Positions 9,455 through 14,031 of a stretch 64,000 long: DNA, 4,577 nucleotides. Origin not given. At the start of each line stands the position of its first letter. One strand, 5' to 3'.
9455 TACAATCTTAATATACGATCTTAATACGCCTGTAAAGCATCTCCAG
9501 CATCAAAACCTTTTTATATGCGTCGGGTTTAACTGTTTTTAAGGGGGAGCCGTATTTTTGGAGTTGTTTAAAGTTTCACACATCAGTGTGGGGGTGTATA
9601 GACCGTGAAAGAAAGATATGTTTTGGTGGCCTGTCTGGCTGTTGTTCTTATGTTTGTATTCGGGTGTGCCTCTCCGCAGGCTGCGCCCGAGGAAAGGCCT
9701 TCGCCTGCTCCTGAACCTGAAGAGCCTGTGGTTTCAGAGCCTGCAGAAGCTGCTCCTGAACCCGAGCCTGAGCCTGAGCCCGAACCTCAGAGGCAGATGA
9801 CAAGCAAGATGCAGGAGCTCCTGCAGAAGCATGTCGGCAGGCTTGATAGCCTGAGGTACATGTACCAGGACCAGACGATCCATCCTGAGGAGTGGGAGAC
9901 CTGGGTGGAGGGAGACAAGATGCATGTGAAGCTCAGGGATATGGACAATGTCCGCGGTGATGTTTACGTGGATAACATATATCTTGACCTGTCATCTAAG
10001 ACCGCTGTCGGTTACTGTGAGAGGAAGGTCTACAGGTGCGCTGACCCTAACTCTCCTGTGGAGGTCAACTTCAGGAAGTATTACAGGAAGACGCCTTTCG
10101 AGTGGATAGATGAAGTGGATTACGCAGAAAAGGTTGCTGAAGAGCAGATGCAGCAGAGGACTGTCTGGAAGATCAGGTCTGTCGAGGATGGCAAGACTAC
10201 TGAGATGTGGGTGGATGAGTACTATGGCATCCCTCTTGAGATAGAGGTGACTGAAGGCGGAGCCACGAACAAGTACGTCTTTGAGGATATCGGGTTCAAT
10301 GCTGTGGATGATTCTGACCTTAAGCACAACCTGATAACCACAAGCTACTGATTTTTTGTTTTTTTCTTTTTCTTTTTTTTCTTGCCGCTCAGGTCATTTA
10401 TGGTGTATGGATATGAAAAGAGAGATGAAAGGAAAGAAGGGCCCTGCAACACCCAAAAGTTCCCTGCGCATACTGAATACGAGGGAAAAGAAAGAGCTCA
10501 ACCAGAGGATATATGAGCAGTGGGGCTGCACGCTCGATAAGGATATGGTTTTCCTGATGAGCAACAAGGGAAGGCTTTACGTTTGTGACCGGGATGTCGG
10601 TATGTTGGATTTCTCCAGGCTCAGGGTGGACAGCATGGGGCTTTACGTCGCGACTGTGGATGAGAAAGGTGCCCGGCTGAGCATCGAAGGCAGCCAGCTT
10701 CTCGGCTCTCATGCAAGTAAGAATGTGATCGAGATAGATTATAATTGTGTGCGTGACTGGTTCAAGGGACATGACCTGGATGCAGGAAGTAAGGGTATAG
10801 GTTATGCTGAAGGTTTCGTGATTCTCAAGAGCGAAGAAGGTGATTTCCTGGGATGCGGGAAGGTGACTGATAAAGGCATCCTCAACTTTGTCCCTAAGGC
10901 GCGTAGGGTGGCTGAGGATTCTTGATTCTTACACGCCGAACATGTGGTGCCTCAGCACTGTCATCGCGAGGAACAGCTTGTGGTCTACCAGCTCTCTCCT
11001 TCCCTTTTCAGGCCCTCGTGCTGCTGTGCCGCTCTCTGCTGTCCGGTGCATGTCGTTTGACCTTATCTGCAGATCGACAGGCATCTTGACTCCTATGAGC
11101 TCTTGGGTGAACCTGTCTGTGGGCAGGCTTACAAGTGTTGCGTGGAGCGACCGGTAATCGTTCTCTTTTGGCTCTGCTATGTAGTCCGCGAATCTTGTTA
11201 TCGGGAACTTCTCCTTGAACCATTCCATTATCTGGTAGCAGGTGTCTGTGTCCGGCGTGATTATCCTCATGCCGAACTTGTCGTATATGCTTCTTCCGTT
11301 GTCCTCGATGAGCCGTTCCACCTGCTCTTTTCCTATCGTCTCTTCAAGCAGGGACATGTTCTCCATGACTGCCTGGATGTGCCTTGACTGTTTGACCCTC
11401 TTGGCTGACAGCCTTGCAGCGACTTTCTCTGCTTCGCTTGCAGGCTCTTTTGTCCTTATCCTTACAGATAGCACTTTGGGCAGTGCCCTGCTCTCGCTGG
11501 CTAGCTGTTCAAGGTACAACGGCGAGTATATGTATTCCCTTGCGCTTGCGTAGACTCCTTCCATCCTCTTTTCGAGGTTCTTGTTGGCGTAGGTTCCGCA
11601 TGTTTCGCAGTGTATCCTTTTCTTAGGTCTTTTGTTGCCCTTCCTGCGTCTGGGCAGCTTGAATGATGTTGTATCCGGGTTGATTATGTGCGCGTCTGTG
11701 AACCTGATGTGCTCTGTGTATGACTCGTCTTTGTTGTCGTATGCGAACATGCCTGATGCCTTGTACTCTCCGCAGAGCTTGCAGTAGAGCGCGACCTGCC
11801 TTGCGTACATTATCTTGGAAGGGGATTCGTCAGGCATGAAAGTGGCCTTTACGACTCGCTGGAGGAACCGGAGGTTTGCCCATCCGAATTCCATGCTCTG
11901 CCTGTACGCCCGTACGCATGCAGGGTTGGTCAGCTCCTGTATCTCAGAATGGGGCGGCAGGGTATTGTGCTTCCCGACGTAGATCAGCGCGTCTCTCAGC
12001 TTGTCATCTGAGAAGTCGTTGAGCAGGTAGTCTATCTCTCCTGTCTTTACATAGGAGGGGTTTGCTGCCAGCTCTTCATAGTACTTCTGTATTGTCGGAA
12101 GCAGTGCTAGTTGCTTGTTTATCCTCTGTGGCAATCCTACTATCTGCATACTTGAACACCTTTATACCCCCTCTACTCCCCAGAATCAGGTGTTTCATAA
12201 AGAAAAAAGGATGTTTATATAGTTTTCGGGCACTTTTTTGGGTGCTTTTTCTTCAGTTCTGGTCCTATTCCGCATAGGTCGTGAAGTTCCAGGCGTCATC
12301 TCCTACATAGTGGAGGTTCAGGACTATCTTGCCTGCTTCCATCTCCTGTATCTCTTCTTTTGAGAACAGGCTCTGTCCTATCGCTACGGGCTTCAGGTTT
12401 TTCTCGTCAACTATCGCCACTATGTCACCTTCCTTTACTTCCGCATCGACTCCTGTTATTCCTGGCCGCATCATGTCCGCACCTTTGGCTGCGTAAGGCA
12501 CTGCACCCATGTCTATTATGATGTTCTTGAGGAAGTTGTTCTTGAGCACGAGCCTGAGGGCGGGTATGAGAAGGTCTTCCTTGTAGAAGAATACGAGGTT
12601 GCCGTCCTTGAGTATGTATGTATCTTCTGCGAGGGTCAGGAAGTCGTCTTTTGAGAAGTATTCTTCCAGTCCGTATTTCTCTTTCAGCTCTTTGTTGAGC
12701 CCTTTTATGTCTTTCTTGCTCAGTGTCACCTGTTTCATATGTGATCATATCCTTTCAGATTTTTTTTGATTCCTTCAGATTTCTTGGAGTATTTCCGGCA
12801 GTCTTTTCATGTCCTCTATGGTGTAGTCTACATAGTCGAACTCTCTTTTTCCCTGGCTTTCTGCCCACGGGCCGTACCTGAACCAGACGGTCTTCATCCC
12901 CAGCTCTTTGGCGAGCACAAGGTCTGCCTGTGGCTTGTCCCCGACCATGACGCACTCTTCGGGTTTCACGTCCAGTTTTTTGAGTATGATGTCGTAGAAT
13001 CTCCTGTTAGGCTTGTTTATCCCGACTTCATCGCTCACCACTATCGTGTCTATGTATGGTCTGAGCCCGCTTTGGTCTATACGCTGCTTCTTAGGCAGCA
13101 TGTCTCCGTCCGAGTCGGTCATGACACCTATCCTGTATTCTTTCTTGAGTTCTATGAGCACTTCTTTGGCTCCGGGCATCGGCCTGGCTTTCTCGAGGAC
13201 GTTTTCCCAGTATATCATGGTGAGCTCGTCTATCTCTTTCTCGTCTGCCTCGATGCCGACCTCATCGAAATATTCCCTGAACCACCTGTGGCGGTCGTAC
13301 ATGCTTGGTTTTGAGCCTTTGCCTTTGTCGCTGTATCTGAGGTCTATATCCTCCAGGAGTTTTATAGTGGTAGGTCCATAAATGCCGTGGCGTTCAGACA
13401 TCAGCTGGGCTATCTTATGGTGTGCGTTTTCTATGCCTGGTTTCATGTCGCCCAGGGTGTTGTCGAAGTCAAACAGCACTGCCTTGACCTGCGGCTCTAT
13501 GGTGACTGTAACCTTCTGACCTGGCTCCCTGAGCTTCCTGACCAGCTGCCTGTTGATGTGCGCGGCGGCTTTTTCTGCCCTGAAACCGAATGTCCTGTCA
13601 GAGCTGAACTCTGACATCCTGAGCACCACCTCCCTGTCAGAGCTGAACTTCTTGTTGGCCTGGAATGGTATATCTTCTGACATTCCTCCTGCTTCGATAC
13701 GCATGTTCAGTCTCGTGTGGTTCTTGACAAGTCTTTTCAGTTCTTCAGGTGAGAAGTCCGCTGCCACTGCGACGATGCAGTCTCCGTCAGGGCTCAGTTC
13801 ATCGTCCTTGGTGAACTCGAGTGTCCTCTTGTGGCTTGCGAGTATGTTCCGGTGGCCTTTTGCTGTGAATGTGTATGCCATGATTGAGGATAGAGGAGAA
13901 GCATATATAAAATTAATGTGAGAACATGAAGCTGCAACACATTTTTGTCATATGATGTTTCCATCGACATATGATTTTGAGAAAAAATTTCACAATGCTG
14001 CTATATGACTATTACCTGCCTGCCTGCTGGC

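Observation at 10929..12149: RelA/SpoT-homologue synthetase domain fused to a novel Zn-ribbon N-terminal region in an archaeal context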

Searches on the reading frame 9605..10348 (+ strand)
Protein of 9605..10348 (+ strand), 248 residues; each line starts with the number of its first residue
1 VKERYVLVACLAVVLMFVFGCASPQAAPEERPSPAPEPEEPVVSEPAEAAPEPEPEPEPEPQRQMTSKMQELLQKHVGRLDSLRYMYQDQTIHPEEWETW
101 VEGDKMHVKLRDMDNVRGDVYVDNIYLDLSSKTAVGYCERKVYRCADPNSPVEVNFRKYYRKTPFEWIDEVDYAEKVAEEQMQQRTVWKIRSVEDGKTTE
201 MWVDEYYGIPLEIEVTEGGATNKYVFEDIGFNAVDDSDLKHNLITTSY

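Call 4: search_protein_families(library=pfam, proteins=[window:9605-10348:+], max_evalue=1)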
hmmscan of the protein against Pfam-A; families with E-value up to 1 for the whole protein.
window:9605-10348:+ (248 aa): 2 families
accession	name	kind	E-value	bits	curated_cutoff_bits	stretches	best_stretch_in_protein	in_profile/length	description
PF16031.10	TonB_N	-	0.07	14.2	33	1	22-62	21-60/138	TonB polyproline region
PF05887.16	Trypan_PARP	-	0.39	11.1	100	1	24-62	63-104/134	Procyclic acidic repetitive protein (PARP)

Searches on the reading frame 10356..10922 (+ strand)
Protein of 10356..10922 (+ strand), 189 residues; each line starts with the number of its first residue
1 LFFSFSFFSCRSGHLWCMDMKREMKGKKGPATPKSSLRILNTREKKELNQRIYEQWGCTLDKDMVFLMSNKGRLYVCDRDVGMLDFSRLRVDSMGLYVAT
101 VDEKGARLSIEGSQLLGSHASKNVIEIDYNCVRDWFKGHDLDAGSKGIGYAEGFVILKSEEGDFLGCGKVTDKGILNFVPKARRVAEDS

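Call 4: search_protein_families(library=pfam, proteins=[window:10356-10922:+], max_evalue=1)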
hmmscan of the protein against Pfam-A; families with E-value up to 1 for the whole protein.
window:10356-10922:+ (189 aa): 3 families
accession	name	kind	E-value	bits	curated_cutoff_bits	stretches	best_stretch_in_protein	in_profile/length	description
PF13636.12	Methyltranf_PUA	-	0.00013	22.4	27.6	1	133-184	2-48/49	RNA-binding PUA-like domain of methyltransferase RsmF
PF09157.17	TruB-C_2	-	0.14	12.5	21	1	151-176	26-51/57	Pseudouridine synthase II TruB, C-terminal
PF13904.11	CCDC34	-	0.15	12.2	35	1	15-57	94-136/169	Coiled-coil domain-containing protein 34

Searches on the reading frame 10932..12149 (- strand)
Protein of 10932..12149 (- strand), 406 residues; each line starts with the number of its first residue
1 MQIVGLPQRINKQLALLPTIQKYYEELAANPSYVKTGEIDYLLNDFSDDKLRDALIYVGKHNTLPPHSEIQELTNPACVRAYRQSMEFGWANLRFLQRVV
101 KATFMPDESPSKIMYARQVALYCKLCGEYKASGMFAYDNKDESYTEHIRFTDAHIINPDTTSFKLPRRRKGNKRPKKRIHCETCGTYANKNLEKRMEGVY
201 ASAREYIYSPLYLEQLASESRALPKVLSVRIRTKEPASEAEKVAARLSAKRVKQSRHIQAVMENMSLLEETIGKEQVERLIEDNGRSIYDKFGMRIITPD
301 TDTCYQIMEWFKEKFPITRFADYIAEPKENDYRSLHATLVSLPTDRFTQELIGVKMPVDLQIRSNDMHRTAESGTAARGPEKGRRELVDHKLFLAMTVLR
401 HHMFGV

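Call 4: search_protein_families(library=pfam, proteins=[window:10932-12149:-], max_evalue=1)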
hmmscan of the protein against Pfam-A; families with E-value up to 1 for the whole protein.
window:10932-12149:- (406 aa): 2 families
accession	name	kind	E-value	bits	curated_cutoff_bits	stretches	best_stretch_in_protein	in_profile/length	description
PF04607.23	RelA_SpoT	-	4.2e-18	66.1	27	1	253-377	4-104/113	Region found in RelA / SpoT proteins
PF25431.1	zf-C17orf113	-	0.88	9.9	29.5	0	120-136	14-31/63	C17orf113 probable zinc finger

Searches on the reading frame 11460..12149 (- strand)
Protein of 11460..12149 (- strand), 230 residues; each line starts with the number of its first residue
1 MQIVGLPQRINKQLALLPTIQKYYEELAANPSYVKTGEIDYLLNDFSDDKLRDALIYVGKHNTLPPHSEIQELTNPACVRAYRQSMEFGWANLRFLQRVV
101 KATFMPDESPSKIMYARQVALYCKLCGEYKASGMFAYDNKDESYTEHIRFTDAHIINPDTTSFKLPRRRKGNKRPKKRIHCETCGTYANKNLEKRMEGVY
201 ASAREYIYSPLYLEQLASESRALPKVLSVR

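Call 69: predict_structure(alignment_id=A5)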
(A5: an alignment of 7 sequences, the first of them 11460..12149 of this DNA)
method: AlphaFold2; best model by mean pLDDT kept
length: 230 residues; sequences in the alignment: 7
mean_pLDDT: 65.2   pTM: 0.47
mean pLDDT of the five models: 65.2, 63.4, 63.1, 63.0, 50.0
residues with pLDDT >= 90: 2; 70-90: 115; 50-70: 54; < 50: 59
segments of 3 or more residues with pLDDT < 50: 1-7, 67-107, 225-230
pLDDT, mean of each block of 10 residues (from residue 1): 42 63 74 82 75 70 50 35 34 38 46 77 87 78 71 81 72 71 83 80 68 78 46
secondary structure, 60 per line:
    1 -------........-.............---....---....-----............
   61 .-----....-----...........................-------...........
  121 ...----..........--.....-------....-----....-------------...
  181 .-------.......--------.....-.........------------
elements in order: H8-15 H17-29 H33-36 H40-43 H49-61 H67-70 H76-102 E113-123 E128-137 H140-144 E161-164 E178-181 E192-195 E204-208 H210-218

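Call 76: fold_search(model_id=the predicted structure, library=pdb)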
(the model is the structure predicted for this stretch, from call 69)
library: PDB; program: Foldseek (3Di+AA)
matches with E <= 10: 331; with E <= 0.001: 0
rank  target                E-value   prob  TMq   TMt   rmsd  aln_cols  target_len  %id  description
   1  9lyf                  2.6e-01  0.07  0.12  0.10  14.1       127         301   15  Structure-based Discovery of Novel non-Covalent Small Molecule Inhibitors of USP30 (released 2025-05-21)
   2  3gu0                  4.3e-01  0.08  0.12  0.07  14.3       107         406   11  Promiscuous Substrate Recognition in Folding and Assembly Activities of the Trigger Factor Chaperone (released 2009-12-22)
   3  3nhe_A                4.9e-01  0.03  0.14  0.10  16.0       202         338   12  High Resolution Structure (1.26A) of USP2a in Complex with Ubiquitin (released 2010-06-30)
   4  6mqe_A                5.5e-01  0.02  0.10  0.10  15.0       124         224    8  Vaccine-elicited NHP FP-targeting HIV neutralizing antibody DFPH-a.15 in complex with HIV fusion peptide (residue 512- (released 2019-07-31)
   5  6gxn_v                6.2e-01  0.03  0.14  0.10  28.4       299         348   11  Cryo-EM structure of an E. coli 70S ribosome in complex with RF3-GDPCP, RF1(GAQ) and Pint-tRNA (State III) (released 2018-08-15)
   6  5ohn_A                7.1e-01  0.04  0.12  0.10  11.8       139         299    9  Crystal structure of USP30 in covalent complex with ubiquitin propargylamide (low resolution) (released 2017-09-20)
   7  7m5d_A                8.5e-01  0.03  0.15  0.11  25.2       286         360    9  Cryo-EM structure of a non-rotated E.coli 70S ribosome in complex with RF3-GTP, RF1 and P-tRNA (state I) (released 2022-10-19)
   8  5xu8_A                1.0e+00  0.03  0.13  0.10  13.0       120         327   13  Crystal structure of human USP2 in complex with ubiquitin and 6-thioguanine (released 2018-02-28)
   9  8akn_W                1.1e+00  0.03  0.15  0.11  26.0       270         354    9  Cryo-EM structure of the proline-rich antimicrobial peptide drosocin bound to the terminating ribosome (released 2023-03-08)
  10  7ay0_B                1.2e+00  0.03  0.15  0.12  14.6       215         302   11  Crystal structure of truncated USP1-UAF1 (released 2021-03-24)
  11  3gty_X                1.2e+00  0.08  0.11  0.07  12.7        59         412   14  Promiscuous Substrate Recognition in Folding and Assembly Activities of the Trigger Factor Chaperone (released 2009-12-22)
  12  8itp_D                1.3e+00  0.04  0.11  0.09  11.9       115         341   10  Crystal structure of USP47 catalytic domain complex with ubiquitin (released 2024-03-27)
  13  2x9h                  1.3e+00  0.04  0.12  0.05   6.8        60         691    8  CRYSTAL STRUCTURE OF MYOSIN-2 MOTOR DOMAIN IN COMPLEX WITH ADP- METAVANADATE AND PENTACHLOROCARBAZOLE (released 2011-05-11)
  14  4zux_e                1.4e+00  0.04  0.17  0.10  15.0       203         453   12  SAGA DUB module Ubp8/Sgf11/Sus1/Sgf73 bound to ubiqitinated nucleosome (released 2016-02-24)
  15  4fjc_E                1.4e+00  0.02  0.14  0.09  17.2       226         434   11  Structure of the SAGA Ubp8/Sgf11(1-72, Delta-ZnF)/Sus1/Sgf73 DUB module (released 2012-07-25)
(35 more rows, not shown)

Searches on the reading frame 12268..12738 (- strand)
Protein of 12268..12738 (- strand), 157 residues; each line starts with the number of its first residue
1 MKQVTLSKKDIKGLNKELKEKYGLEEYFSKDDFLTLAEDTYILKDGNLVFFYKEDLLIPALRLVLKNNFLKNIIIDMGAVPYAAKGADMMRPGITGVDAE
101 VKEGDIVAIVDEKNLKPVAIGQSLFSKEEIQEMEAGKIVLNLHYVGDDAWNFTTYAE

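Call 4: search_protein_families(library=pfam, proteins=[window:12268-12738:-], max_evalue=1)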
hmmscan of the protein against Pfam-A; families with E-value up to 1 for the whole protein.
window:12268-12738:- (157 aa): 5 families
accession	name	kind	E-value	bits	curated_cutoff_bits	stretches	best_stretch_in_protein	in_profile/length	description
PF01472.26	PUA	-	3.5e-18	65.8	24.8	1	72-143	2-72/74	PUA domain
PF09183.16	DUF1947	-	0.00012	22.6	22.5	1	6-66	5-64/65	Domain of unknown function (DUF1947)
PF14794.11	DUF4479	-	0.082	13.2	25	0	3-25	44-65/71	Domain of unknown function (DUF4479)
PF24890.1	ALN_composite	-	0.21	12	27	1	99-115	24-40/55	Allantoinase, composite domain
PF17832.7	Pre-PUA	-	0.22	12.6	23.5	0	40-66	57-84/86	Pre-PUA-like domain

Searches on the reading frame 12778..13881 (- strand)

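Call 4: search_protein_families(library=pfam, proteins=[window:12778-13881:-], max_evalue=1)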
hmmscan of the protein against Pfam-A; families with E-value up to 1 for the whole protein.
window:12778-13881:- (368 aa): 5 families
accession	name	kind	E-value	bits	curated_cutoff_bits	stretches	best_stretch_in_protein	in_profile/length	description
PF04027.18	DUF371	-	2.2e-31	109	25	1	6-129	2-131/133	Domain of unknown function (DUF371)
PF13419.12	HAD_2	-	4.4e-25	89.3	23.8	1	135-333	1-177/178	Haloacid dehalogenase-like hydrolase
PF00702.32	Hydrolase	-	2.4e-23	84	26.4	1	132-328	1-191/191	haloacid dehalogenase-like hydrolase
PF13242.12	Hydrolase_like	-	7.5e-13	48.6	22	1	289-345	3-59/75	HAD-hyrolase-like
PF09419.16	PGP_phosphatase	-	9.4e-07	29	20.4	1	306-337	135-166/168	Mitochondrial PGP phosphatase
